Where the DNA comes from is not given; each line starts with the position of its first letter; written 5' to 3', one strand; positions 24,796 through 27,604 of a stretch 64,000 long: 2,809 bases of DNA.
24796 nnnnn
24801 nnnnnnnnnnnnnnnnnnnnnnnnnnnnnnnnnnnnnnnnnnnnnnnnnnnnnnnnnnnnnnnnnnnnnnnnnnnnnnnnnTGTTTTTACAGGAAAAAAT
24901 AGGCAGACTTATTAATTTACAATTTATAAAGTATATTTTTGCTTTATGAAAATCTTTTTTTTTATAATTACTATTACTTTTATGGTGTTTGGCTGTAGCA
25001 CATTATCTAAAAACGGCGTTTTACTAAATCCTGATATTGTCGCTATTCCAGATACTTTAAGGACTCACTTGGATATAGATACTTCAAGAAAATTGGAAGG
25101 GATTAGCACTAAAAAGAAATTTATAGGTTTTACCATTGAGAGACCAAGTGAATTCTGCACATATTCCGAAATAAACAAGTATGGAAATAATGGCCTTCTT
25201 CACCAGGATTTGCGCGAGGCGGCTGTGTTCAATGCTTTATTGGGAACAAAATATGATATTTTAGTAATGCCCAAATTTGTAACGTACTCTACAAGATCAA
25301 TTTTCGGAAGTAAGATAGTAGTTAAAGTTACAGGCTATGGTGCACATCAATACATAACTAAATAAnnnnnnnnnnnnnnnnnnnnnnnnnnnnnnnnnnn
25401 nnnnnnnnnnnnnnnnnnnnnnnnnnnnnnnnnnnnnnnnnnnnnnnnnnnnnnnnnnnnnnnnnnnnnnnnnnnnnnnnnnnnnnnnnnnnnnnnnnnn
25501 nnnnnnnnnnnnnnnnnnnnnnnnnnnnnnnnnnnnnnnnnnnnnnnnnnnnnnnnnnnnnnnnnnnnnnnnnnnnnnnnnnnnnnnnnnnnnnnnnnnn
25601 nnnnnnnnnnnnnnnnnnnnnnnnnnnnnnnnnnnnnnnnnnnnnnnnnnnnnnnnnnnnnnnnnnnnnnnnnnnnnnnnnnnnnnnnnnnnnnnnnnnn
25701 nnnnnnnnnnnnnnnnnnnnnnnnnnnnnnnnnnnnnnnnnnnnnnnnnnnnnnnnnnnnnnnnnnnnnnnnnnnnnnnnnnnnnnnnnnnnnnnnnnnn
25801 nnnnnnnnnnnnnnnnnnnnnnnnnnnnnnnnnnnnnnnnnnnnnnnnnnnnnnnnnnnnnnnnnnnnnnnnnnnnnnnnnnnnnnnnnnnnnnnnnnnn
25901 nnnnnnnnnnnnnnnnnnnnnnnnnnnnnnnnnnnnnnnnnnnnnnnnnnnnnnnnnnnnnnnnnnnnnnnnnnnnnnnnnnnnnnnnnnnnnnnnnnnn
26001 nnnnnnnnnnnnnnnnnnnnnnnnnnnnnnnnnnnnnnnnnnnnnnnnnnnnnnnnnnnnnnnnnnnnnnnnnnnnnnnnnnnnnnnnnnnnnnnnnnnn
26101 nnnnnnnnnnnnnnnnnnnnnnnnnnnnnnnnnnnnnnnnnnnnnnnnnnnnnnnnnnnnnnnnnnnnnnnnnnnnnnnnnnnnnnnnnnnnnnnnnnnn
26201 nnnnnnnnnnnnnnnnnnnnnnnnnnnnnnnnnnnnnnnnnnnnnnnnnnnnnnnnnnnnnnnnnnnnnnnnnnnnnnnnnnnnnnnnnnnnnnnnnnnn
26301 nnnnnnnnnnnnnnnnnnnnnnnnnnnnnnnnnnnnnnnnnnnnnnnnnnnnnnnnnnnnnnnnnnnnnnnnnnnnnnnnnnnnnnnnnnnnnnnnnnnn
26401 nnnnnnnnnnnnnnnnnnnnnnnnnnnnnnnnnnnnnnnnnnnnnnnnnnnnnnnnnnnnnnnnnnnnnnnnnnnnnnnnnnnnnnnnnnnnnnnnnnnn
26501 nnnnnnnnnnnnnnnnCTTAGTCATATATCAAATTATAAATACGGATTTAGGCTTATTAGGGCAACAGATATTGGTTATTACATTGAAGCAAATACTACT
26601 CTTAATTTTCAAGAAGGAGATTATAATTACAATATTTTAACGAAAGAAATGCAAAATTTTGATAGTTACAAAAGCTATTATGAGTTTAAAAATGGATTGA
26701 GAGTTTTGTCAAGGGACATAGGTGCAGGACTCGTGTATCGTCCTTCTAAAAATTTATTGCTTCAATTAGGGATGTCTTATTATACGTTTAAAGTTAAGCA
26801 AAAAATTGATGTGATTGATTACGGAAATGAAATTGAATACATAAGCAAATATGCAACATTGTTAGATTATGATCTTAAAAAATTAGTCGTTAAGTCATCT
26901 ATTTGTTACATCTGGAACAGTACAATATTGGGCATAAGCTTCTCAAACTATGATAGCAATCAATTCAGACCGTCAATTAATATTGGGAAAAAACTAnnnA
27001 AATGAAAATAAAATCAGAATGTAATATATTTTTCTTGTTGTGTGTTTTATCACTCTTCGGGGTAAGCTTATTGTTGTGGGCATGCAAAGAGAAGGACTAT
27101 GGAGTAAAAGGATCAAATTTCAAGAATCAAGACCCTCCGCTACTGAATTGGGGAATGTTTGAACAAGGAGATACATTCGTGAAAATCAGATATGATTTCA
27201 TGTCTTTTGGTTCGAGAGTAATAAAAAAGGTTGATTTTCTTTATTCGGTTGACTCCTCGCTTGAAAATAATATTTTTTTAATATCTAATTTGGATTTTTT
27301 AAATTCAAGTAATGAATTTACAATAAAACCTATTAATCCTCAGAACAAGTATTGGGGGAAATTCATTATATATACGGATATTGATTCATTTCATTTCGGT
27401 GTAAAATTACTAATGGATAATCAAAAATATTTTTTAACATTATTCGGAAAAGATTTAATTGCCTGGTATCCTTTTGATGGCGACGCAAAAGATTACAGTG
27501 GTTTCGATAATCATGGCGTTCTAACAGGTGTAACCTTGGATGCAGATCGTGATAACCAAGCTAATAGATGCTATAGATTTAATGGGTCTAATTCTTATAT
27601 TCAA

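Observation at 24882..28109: Sharply AT-rich 3.2-kb island encoding a lipoprotein, a large secreted beta-rich protein and a LamG-domain lipoprotein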

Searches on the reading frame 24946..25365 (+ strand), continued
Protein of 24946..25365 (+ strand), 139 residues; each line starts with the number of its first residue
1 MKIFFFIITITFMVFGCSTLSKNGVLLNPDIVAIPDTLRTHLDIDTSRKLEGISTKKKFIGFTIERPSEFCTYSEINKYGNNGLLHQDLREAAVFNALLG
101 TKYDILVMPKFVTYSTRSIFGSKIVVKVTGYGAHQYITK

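Call 43: find_related_loci(query=A3, collection=viral_contigs, flank=10000)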
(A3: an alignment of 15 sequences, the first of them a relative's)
Query A3 (139 aa) in viral_contigs; peptide patterns used: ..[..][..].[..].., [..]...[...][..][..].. (x = any residue, [..] = any of these).
30 stretches matched a pattern, but none encodes a relative of the query by tblastn (E <= 1e-3).

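Call 47: find_related_loci(query=A3, collection=metagenome_contigs, flank=10000)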
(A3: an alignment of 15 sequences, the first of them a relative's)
Query A3 (139 aa) in metagenome_contigs; peptide patterns used: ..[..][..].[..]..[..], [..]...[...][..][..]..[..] (x = any residue, [..] = any of these).
600 stretches matched a pattern, but none encodes a relative of the query by tblastn (E <= 1e-3).
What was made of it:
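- Tried and rejected: The pattern scan of JGI metagenome contigs found none (call 47), although other look-ups did find JGI copies.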

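Call 55: predict_structure(alignment_id=A3)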
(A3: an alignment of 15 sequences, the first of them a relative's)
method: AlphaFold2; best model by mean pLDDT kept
length: 139 residues; sequences in the alignment: 15
mean_pLDDT: 62.2   pTM: 0.49
mean pLDDT of the five models: 62.2, 48.1, 47.2, 40.9, 35.2
residues with pLDDT >= 90: 0; 70-90: 64; 50-70: 31; < 50: 44
segments of 3 or more residues with pLDDT < 50: 16-36, 64-84
pLDDT, mean of each block of 10 residues (from residue 1): 55 50 39 51 80 71 46 38 54 78 82 74 77 76
secondary structure, 60 per line:
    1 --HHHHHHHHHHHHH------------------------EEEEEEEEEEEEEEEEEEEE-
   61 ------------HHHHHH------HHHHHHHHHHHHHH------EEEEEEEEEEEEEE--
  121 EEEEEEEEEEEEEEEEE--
elements in order: H3-15 E40-59 H73-78 H85-98 E105-118 E121-137

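Call 65: find_encoding_contigs(protein=P0007, flank=5000, max_places=3)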
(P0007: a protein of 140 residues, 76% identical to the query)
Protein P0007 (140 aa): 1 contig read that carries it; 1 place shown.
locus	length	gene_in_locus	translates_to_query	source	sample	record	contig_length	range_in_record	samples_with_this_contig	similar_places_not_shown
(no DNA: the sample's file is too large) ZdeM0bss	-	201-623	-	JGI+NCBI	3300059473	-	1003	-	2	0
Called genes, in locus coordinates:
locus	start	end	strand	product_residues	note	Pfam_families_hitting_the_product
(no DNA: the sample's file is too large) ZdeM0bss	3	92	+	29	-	?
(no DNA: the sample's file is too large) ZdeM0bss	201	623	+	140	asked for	-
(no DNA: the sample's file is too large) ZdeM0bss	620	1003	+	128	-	?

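Call 66: find_encoding_contigs(protein=P0009, flank=5000, max_places=3)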
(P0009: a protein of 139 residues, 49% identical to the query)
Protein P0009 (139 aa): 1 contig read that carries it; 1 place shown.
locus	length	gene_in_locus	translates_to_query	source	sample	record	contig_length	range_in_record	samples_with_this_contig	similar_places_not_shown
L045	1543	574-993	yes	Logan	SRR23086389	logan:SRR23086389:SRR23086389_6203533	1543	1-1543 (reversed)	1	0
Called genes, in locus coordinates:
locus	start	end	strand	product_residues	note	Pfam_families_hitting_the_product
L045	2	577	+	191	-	?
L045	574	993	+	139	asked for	-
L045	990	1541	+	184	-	?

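Call 70: search_protein_families(library=padloc, proteins=[window:24946-25365:+], max_evalue=0.1)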
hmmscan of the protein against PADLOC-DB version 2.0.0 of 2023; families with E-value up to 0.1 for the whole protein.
window:24946-25365:+ (139 aa): 0 families
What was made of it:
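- No PADLOC hit for A, B or C (call 70).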

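Call 71: search_protein_families(library=phrogs, proteins=[window:24946-25365:+], max_evalue=0.1)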
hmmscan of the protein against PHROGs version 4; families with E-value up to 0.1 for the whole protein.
window:24946-25365:+ (139 aa): 0 families

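Call 100: search_dna_similar(query=window:24946-25365:+, collection=plasmids, mode=protein, max_evalue=0.001, max_rows=10)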
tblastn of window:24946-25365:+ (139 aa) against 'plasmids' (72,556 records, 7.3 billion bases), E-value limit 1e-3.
No match.

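Call 107: search_protein_families(library=ncbifam, proteins=[L011:3132-4226:+], max_evalue=1)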
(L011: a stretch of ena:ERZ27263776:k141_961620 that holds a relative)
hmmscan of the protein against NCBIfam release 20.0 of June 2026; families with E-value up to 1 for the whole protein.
L011:3132-4226:+ (364 aa): 2 families
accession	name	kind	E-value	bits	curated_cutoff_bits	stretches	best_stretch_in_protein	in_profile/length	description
NF052521.1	TafC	equivalog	1.6e-11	44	410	1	186-362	189-361/373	TafC family fimbrial protein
NF037941.1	PKS_NbtC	equivalog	0.055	11.4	1150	1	184-210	351-377/1027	nocobactin polyketide synthase NbtC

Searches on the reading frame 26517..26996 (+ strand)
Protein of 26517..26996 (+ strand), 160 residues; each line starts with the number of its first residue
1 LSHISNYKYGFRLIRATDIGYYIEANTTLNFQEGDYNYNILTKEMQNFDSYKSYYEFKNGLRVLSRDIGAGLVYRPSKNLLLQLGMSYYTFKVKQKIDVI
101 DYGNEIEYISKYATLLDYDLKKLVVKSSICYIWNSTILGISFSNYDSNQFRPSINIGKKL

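Call 84: search_solved_structures(query=A10, max_evalue=10)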
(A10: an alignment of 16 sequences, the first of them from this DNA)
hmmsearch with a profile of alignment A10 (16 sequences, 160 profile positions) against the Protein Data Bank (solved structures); distinct sequences matched with E-value up to 10: 1.
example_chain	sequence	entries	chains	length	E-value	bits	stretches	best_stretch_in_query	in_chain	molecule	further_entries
6x1k_A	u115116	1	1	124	0.14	15.2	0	65-88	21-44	De novo designed transmembrane beta-barrel TMB2.3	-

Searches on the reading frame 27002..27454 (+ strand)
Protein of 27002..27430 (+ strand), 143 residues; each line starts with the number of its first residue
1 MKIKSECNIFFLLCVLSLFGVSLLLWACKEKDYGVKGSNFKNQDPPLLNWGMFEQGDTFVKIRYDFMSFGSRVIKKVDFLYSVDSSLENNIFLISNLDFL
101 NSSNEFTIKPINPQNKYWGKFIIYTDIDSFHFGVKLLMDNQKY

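Call 38: search_protein_families(library=pfam, proteins=[window:27002-27430:+], max_evalue=0.1)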
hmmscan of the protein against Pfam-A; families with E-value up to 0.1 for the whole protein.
window:27002-27430:+ (143 aa): 0 families
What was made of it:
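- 27086..27436 (+): C residues 29-145: the export-signal-like start (KEKD) followed by the cassette-specific conserved N-domain. No Pfam hit (call 38).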

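Call 76: find_homologous_proteins(query=A9, max_evalue=0.01)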
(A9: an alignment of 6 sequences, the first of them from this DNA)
Query A9 (6 sequences) (123 aa, profile of the alignment): 1 proteins with E <= 0.01 among 670 candidates.
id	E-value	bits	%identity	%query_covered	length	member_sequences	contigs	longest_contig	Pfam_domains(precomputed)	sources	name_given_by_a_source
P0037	9.0e-42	160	34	76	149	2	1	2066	-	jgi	jgi:hypothetical protein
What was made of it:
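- Tried and rejected: N-domain of C. The search returned only one fragment (P0037) and not even the query proteins (call 76).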
